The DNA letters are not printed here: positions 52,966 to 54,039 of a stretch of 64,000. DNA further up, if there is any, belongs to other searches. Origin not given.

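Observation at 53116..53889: Secreted protein with a PEP-CTERM / IPTL-CTERM-like tail in a T9SS-bearing Bacteroidota genome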

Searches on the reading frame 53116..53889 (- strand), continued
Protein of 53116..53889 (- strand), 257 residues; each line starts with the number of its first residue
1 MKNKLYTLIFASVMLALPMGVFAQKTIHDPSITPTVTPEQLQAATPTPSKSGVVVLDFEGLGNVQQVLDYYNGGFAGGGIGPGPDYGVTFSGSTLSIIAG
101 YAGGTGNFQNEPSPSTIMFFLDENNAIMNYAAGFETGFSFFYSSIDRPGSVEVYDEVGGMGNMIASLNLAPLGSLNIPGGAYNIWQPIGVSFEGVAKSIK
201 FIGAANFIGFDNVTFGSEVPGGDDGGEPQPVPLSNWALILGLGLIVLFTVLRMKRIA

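Call 53: search_protein_families(library=ncbifam, proteins=[L072:11498-12085:-, L072:10915-11511:-, L072:12272-12673:-, L065:3035-3604:+, L069:3742-4371:+, L065:3678-4205:+, L065:4202-5413:+, P0306, P0341], max_evalue=1)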
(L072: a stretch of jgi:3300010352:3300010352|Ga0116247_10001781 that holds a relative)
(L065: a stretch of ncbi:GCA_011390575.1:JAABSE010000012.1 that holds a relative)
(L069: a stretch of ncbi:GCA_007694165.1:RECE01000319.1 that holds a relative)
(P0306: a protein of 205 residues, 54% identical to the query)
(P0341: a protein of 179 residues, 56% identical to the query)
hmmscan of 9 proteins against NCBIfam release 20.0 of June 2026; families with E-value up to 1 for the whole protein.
L072:11498-12085:- (195 aa): 17 families
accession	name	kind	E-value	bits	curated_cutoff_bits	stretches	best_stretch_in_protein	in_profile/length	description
TIGR04177.1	exosort_XrtH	exception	5.5e-26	91.5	86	1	36-186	3-155/158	exosortase H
NF046081.1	exosort_XrtX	exception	1.8e-22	80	170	1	34-187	5-163/168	exosortase X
TIGR04128.1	exoso_Fjoh_1448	exception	5.3e-17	62.6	90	1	29-185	4-171/174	exosortase family protein XrtF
TIGR04144.1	archaeo_VPXXXP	exception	7.1e-16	58.5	150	1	40-184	11-151/156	archaeosortase B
TIGR04178.1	exo_archaeo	signature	3e-15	56.3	23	1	98-187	2-96/97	exosortase/archaeosortase family protein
TIGR04300.1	exosort_XrtM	exception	1.9e-13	51.1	125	1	62-186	22-144/150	exosortase family protein XrtM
TIGR04124.1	archaeo_artE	exception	1.3e-10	41.5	95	1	36-185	8-150/153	archaeosortase family protein ArtE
TIGR04125.1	exosort_PGF_TRM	exception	4.3e-09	36.2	75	1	32-150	76-197/271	archaeosortase A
NF046083.1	exosort_XrtY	exception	1.7e-07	31.3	160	1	66-181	51-167/168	exosortase Y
NF033464.1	cyanoexo_CrtC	exception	8.9e-07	28.7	225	1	63-165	147-254/278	cyanoexosortase C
NF033505.2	paceosortase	exception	1.5e-06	28.5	80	1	73-184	35-146/167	pacearchaeosortase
TIGR03763.1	cyanoexo_CrtA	exception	2e-06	27.5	150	1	62-185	130-258/260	cyanoexosortase A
NF045528.1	heimosortase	equivalog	4e-05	23.7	130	1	96-170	85-159/199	heimdallarchaeosortase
NF041736.1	archaeo_artH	equivalog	0.0047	16.9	200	1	31-146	15-143/202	archaeosortase H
NF038142.1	exosort_XrtW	exception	0.0049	15.3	425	1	38-188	113-266/494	exosortase W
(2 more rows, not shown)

L072:10915-11511:- (198 aa): 2 families
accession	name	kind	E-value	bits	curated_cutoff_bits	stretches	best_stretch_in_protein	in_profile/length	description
TIGR04177.1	exosort_XrtH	exception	5.1e-05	23.3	86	1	80-140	61-120/158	exosortase H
NF046081.1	exosort_XrtX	exception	0.033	14.1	170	1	81-151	69-139/168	exosortase X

L072:12272-12673:- (133 aa): 0 families

L065:3035-3604:+ (189 aa): 10 families
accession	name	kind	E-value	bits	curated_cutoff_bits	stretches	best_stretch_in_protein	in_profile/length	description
TIGR04178.1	exo_archaeo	signature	7.4e-10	39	23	1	90-173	2-91/97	exosortase/archaeosortase family protein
TIGR04144.1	archaeo_VPXXXP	exception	3.1e-08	33.7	150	1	32-174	8-150/156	archaeosortase B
TIGR04177.1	exosort_XrtH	exception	3.7e-08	33.5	86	1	76-173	51-153/158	exosortase H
TIGR04125.1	exosort_PGF_TRM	exception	2.9e-05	23.7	75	1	36-152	85-205/271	archaeosortase A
NF046081.1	exosort_XrtX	exception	5.9e-05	23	170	1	94-175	78-160/168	exosortase X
TIGR04124.1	archaeo_artE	exception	0.0001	22.4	95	1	41-171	16-147/153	archaeosortase family protein ArtE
TIGR04300.1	exosort_XrtM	exception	0.00011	22.6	125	1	100-170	67-139/150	exosortase family protein XrtM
NF033505.2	paceosortase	exception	0.00024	21.3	80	1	81-172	50-142/167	pacearchaeosortase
NF046083.1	exosort_XrtY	exception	0.0089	15.9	160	1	52-173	47-167/168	exosortase Y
NF045849.1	ICE_MMCAP2_0565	equivalog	0.12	12.1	40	1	15-42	46-73/80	Mbov_0395 family pilin-like conjugal transfer protein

L069:3742-4371:+ (209 aa): 10 families
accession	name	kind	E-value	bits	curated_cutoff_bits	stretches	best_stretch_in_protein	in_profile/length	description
TIGR04178.1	exo_archaeo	signature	4.3e-10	39.7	23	1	110-193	2-91/97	exosortase/archaeosortase family protein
TIGR04177.1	exosort_XrtH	exception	5.8e-09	36.1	86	1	103-193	60-153/158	exosortase H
TIGR04144.1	archaeo_VPXXXP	exception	1e-07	32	150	1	52-194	8-150/156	archaeosortase B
NF046081.1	exosort_XrtX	exception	4.3e-06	26.7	170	1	114-195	78-160/168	exosortase X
TIGR04124.1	archaeo_artE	exception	6.1e-05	23.1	95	1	60-191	15-147/153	archaeosortase family protein ArtE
TIGR04125.1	exosort_PGF_TRM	exception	8.3e-05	22.1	75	1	54-175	83-209/271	archaeosortase A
TIGR04300.1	exosort_XrtM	exception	0.00012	22.5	125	1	115-190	61-139/150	exosortase family protein XrtM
NF033505.2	paceosortase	exception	0.00012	22.2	80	1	99-192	49-142/167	pacearchaeosortase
TIGR04128.1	exoso_Fjoh_1448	exception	0.0051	17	90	1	107-195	81-170/174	exosortase family protein XrtF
NF046083.1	exosort_XrtY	exception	0.35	10.8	160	1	101-193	75-167/168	exosortase Y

L065:3678-4205:+ (175 aa): 0 families

L065:4202-5413:+ (403 aa): 17 families
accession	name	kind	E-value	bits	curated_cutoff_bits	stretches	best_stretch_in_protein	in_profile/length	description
NF007693.0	PRK10371.1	equivalog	6.3e-07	28.9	253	1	319-400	221-299/309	transcriptional regulator MelR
NF033869.1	viru_reg_Rsp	equivalog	4e-06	25.6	400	1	312-399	163-247/701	AraC family transcriptional regulator Rsp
NF007243.0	PRK09685.1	equivalog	4.2e-05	23.1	199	1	345-399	247-300/303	transcriptional regulator FeaR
NF047455.1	TF_Staph_AryK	equivalog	0.00011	20.6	850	1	298-399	159-257/759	transcriptional regulator AryK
NF007432.1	PRK09978.1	equivalog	0.00028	20.1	500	1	341-400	186-242/274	DNA-binding transcriptional regulator GadX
NF011732.0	PRK15185.1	equivalog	0.0004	19.8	354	1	348-397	257-303/309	transcriptional regulator HilD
NF050186.1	TransRegGliRPseudo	equivalog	0.00069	19.1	570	1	362-400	298-336/338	AraC family transcriptional regulator GliR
NF047788.1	TransRegPocR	equivalog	0.0007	19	500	1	335-400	228-290/296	transcriptional regulator PocR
NF006902.0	PRK09393.1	equivalog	0.00094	18.4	425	1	295-399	219-320/327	transcriptional regulator FtrA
NF007633.0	PRK10296.1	equivalog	0.0011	18.5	264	1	341-398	218-272/280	transcriptional regulator ChbR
NF011733.0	PRK15186.1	equivalog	0.0057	16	403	1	341-398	225-279/291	AraC family transcriptional regulator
TIGR04094.1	adjacent_YSIRK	equivalog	0.0071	15.3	200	1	345-398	334-383/383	YSIRK-targeted surface antigen transcriptional regulator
NF040475.1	chlor_reg_RclR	equivalog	0.015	14.6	400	1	364-399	242-277/284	reactive chlorine-specific transcriptional regulator RclR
NF049968.1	QhpR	equivalog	0.027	13.6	250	1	340-398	229-284/284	AraC-like transcriptional regulator QhpR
NF007860.0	PRK10572.1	equivalog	0.064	12.1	208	1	336-399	223-283/292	arabinose operon transcriptional regulator AraC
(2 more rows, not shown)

P0306 (205 aa): 11 families
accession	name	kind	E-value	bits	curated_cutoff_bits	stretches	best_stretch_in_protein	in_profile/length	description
TIGR04178.1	exo_archaeo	signature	1.9e-11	44.1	23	1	100-184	1-91/97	exosortase/archaeosortase family protein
TIGR04177.1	exosort_XrtH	exception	1.3e-09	38.3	86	1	93-183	59-152/158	exosortase H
NF033505.2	paceosortase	exception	2.3e-08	34.3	80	1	89-184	49-143/167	pacearchaeosortase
TIGR04144.1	archaeo_VPXXXP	exception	1.1e-06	28.7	150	1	87-183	49-150/156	archaeosortase B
TIGR04124.1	archaeo_artE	exception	4.1e-06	26.9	95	1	89-183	52-148/153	archaeosortase family protein ArtE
TIGR04300.1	exosort_XrtM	exception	1.9e-05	25.1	125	1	97-183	52-141/150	exosortase family protein XrtM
NF046081.1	exosort_XrtX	exception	2.8e-05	24.1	170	1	97-188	69-161/168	exosortase X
NF045528.1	heimosortase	equivalog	0.00062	19.8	130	1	52-171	36-157/199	heimdallarchaeosortase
NF038142.1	exosort_XrtW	exception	0.013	13.8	425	1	56-181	128-260/494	exosortase W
TIGR04128.1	exoso_Fjoh_1448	exception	0.014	15.6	90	1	71-183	54-166/174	exosortase family protein XrtF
NF046083.1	exosort_XrtY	exception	0.098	12.5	160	1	89-183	72-166/168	exosortase Y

P0341 (179 aa): 11 families
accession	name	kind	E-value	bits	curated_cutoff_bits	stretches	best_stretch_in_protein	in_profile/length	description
TIGR04178.1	exo_archaeo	signature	4.1e-13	49.4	23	1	78-162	1-91/97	exosortase/archaeosortase family protein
TIGR04177.1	exosort_XrtH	exception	1.9e-12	47.4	86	1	70-161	58-149/158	exosortase H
NF033505.2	paceosortase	exception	3.6e-12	46.7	80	1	25-162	14-143/167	pacearchaeosortase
TIGR04144.1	archaeo_VPXXXP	exception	2.4e-08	34.1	150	1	21-161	5-150/156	archaeosortase B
NF046081.1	exosort_XrtX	exception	5.9e-08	32.8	170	1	42-164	34-159/168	exosortase X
TIGR04124.1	archaeo_artE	exception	3e-06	27.4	95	1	27-159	13-146/153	archaeosortase family protein ArtE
TIGR04300.1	exosort_XrtM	exception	1.3e-05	25.7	125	1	77-167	54-147/150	exosortase family protein XrtM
NF045528.1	heimosortase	equivalog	0.00012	22.1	130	1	52-149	60-165/199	heimdallarchaeosortase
NF038142.1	exosort_XrtW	exception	0.0005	18.5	425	1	69-136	162-233/494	exosortase W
NF046083.1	exosort_XrtY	exception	0.051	13.5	160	1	49-162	54-167/168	exosortase Y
TIGR04128.1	exoso_Fjoh_1448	exception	0.94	9.7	90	1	74-161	79-166/174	exosortase family protein XrtF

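Call 54: predict_structure(alignment_id=A4)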
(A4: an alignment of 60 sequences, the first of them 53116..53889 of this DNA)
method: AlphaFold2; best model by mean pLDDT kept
length: 257 residues; sequences in the alignment: 60
mean_pLDDT: 88.0   pTM: 0.74
mean pLDDT of the five models: 88.0, 87.4, 86.7, 86.2, 83.5
residues with pLDDT >= 90: 183; 70-90: 33; 50-70: 40; < 50: 1
segments of 3 or more residues with pLDDT < 50: none
pLDDT, mean of each block of 10 residues (from residue 1): 71 63 56 74 60 91 97 95 94 96 96 96 96 96 98 98 98 94 98 97 96 96 69 75 95 92
secondary structure, 60 per line:
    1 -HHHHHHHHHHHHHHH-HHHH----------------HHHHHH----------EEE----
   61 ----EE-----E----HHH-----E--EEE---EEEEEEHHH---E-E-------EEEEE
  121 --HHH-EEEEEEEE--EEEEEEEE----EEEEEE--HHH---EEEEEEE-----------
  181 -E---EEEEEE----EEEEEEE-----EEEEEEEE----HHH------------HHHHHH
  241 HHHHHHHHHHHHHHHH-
elements in order: H2-16 H18-21 H38-43 E54-56 E88-90 E94-99 E116-120 E127-134 E137-144 E149-154 E163-169 E186-191 E196-202 E208-215 H235-256

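Call 62: list_cluster_members(proteins=[window:53116-53889:-, P0130, P0134, P0139, P0141, P0148, P0157, P0196, P0217, P0230])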
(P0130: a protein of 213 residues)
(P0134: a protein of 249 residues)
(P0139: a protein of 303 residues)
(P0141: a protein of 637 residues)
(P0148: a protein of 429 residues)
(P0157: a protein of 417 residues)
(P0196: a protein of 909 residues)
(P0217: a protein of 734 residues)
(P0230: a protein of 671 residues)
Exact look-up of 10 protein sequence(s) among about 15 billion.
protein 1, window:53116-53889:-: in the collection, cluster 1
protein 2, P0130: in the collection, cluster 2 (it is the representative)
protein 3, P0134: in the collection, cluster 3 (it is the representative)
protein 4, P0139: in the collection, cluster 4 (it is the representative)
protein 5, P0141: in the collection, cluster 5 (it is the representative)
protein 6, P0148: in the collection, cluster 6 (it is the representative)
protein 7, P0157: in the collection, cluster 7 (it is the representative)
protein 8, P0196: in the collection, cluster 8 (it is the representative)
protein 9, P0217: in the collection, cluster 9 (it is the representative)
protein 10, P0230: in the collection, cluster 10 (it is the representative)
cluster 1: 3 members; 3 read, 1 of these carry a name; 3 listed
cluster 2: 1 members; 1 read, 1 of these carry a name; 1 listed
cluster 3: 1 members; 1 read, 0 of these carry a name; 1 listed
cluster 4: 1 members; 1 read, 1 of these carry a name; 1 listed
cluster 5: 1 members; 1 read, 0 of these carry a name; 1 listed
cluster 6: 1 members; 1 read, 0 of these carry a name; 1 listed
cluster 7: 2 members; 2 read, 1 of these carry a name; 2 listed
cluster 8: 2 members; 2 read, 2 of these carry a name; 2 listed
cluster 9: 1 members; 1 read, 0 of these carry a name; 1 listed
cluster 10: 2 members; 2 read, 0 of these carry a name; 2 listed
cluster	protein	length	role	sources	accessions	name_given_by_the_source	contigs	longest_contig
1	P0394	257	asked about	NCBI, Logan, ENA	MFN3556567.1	MAG: hypothetical protein ACK4VN_11445 [Bacteroidales bacterium]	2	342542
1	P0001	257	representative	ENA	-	-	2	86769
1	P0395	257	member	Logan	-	-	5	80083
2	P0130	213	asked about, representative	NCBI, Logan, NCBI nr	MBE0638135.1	MAG: hypothetical protein IH598_06435 [Bacteroidales bacterium] | hypothetical protein [Bacteroidales bacterium]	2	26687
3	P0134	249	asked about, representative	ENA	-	-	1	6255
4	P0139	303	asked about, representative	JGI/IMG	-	hypothetical protein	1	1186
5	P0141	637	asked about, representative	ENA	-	-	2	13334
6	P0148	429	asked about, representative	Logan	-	-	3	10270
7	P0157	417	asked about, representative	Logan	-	-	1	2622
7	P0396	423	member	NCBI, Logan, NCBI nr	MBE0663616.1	MAG: hypothetical protein IH597_14260 [Bacteroidales bacterium] | hypothetical protein [Bacteroidales bacterium]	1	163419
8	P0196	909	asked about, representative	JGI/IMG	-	hypothetical protein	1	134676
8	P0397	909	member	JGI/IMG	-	hypothetical protein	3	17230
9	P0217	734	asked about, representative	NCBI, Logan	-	-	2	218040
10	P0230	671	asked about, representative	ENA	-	-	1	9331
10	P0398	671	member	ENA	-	-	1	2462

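Call 64: search_solved_structures(query=A3, max_evalue=10)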
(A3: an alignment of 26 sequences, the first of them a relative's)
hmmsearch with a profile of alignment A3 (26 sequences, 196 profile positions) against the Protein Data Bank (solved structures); distinct sequences matched with E-value up to 10: 1.
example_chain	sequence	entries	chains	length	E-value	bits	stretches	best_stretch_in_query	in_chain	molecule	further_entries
7ar9_K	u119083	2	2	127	0.049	16.5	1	89-152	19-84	ND4L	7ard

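Call 66: find_encoding_contigs(protein=P0007, flank=10000, max_places=2)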
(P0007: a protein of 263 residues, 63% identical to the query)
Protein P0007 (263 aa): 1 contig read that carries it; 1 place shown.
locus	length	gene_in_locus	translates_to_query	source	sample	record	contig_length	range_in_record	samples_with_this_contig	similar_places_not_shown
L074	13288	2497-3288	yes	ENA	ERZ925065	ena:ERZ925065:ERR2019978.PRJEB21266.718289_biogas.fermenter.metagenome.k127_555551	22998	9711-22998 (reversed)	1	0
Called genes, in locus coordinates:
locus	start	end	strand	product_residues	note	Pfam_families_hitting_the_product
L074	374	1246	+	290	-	PF02629:CoA_binding, PF13380:CoA_binding_2 (weak), PF13607:Succ_CoA_lig, PF00549:Ligase_CoA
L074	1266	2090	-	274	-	PF01063:Aminotran_4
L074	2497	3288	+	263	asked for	-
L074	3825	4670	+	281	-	-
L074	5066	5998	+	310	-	PF06119:NIDO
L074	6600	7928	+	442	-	PF02369:Big_1 (weak)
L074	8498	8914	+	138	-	-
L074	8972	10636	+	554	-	PF17517:IgGFc_binding, PF02369:Big_1 (weak)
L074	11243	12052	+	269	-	PF06283:ThuA (weak)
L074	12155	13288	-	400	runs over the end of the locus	PF12833:HTH_18, PF00165:HTH_AraC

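Call 67: find_encoding_contigs(protein=P0005, flank=10000, max_places=2)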
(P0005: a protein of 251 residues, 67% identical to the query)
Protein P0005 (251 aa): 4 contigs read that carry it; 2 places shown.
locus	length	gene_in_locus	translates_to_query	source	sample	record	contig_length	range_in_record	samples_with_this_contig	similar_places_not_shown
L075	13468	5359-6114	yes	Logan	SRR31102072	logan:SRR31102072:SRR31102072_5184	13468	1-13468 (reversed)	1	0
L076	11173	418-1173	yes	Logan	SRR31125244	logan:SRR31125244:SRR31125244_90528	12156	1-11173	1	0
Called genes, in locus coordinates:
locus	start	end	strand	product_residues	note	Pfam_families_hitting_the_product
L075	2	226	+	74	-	?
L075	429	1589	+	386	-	-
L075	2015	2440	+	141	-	-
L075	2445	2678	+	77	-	-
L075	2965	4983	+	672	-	PF13585:CHU_C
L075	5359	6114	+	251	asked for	-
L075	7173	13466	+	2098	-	?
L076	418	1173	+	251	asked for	-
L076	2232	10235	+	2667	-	PF19408:PKD_6, PF19406:PKD_5, PF02494:HYR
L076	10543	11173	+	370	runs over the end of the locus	-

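Call 68: find_encoding_contigs(protein=P0015, flank=10000, max_places=2)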
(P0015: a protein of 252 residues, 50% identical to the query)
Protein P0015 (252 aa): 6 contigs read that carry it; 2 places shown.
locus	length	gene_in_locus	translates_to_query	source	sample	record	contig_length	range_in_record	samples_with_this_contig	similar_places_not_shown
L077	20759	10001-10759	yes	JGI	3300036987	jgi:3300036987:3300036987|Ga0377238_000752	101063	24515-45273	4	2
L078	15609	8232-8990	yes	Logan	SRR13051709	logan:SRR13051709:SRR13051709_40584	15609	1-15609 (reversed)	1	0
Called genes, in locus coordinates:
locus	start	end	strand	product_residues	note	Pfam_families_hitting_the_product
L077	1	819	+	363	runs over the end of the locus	PF16261:DUF4915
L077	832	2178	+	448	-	PF01839:FG-GAP (faint), PF13517:FG-GAP_3, PF18962:Por_Secre_tail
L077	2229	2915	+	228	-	-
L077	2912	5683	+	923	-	PF13620:CarboxypepD_reg, PF13715:CarbopepD_reg_2, PF07715:Plug (weak)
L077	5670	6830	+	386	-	PF14054:DUF4249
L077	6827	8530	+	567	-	-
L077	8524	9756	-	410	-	PF07670:Gate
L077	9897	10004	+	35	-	-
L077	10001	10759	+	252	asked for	-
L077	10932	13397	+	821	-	PF13620:CarboxypepD_reg, PF13715:CarbopepD_reg_2, PF17210:SdrD_B (faint), PF07715:Plug, PF00593:TonB_dep_Rec_b-barrel, PF14905:OMP_b-brl_3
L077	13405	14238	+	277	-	-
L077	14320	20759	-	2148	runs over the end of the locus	PF19408:PKD_6, PF18962:Por_Secre_tail (weak)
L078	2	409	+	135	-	?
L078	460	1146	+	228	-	-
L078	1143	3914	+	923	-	PF13620:CarboxypepD_reg, PF13715:CarbopepD_reg_2, PF07715:Plug (weak)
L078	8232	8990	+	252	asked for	-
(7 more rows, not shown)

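Call 70: predict_structure(alignment_id=A3)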
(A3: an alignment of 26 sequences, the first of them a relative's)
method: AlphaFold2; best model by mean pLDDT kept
length: 190 residues; sequences in the alignment: 26
mean_pLDDT: 84.0   pTM: 0.71
mean pLDDT of the five models: 84.0, 82.4, 81.9, 81.6, 79.2
residues with pLDDT >= 90: 49; 70-90: 125; 50-70: 15; < 50: 1
segments of 3 or more residues with pLDDT < 50: none
pLDDT, mean of each block of 10 residues (from residue 1): 75 86 85 92 92 90 91 92 86 81 80 89 90 88 88 82 75 79 56
secondary structure, 60 per line:
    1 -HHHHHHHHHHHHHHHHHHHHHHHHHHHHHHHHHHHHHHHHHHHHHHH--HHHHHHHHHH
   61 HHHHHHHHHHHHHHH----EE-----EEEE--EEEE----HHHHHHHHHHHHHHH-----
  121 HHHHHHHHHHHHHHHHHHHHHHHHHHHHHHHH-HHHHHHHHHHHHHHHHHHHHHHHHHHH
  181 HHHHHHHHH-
elements in order: H2-48 H51-75 E87-90 E93-96 H101-115 H121-152 H154-189

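Call 75: find_encoding_contigs(protein=P0004, flank=10000, max_places=2)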
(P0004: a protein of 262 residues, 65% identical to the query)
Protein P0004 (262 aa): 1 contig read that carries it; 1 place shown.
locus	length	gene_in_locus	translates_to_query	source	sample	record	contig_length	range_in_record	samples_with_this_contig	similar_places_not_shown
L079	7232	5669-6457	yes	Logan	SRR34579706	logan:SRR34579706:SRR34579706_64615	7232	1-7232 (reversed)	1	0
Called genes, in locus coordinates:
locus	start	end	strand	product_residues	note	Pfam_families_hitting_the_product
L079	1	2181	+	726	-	?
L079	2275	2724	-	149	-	PF09424:YqeY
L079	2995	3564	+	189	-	-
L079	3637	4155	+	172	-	-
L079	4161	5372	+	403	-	PF12833:HTH_18, PF00165:HTH_AraC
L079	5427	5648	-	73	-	-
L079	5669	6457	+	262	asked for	-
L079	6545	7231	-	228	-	?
